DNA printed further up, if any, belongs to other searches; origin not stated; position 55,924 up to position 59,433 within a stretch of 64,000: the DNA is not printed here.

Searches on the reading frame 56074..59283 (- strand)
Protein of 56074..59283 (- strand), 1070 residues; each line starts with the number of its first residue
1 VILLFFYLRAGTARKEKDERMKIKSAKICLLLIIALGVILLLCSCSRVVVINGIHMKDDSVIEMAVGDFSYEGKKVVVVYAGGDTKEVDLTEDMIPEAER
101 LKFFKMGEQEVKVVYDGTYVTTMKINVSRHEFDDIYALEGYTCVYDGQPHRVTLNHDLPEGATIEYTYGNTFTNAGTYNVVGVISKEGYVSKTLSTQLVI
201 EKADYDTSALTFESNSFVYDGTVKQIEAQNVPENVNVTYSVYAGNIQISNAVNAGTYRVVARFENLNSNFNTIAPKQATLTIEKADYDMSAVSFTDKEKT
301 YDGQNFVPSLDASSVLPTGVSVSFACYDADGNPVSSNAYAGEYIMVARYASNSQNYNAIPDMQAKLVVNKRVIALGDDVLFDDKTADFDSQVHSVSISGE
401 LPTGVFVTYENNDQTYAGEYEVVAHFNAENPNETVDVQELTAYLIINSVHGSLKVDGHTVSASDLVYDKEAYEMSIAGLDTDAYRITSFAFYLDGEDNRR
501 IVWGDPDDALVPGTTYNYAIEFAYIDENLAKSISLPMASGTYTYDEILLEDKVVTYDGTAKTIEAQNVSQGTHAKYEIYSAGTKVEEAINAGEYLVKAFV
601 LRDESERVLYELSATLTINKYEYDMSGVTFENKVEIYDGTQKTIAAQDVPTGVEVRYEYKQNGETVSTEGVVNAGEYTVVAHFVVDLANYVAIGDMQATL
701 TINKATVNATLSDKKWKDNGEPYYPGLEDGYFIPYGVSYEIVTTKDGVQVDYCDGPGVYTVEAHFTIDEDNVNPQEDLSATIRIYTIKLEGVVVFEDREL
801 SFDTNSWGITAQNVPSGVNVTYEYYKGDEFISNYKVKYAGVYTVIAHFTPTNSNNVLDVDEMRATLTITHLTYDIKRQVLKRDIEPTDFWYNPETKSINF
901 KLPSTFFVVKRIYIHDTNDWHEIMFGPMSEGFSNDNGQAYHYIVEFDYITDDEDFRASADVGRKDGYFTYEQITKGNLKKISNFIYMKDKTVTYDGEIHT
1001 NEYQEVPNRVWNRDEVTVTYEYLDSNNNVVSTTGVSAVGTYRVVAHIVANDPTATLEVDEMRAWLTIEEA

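Call 9: search_protein_families(library=pfam, proteins=[window:56074-59283:-], max_evalue=0.01)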
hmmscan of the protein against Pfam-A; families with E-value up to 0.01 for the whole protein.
window:56074-59283:- (1070 aa): 1 family
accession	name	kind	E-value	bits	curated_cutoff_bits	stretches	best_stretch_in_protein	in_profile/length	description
PF18887.5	MBG_3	-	8.1e-18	64.7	25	3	628-706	3-72/72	MBG domain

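Call 74: search_protein_families(library=ncbifam, proteins=[window:56074-59283:-], max_evalue=0.001)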
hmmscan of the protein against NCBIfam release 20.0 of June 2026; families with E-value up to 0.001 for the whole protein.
window:56074-59283:- (1070 aa): 0 families
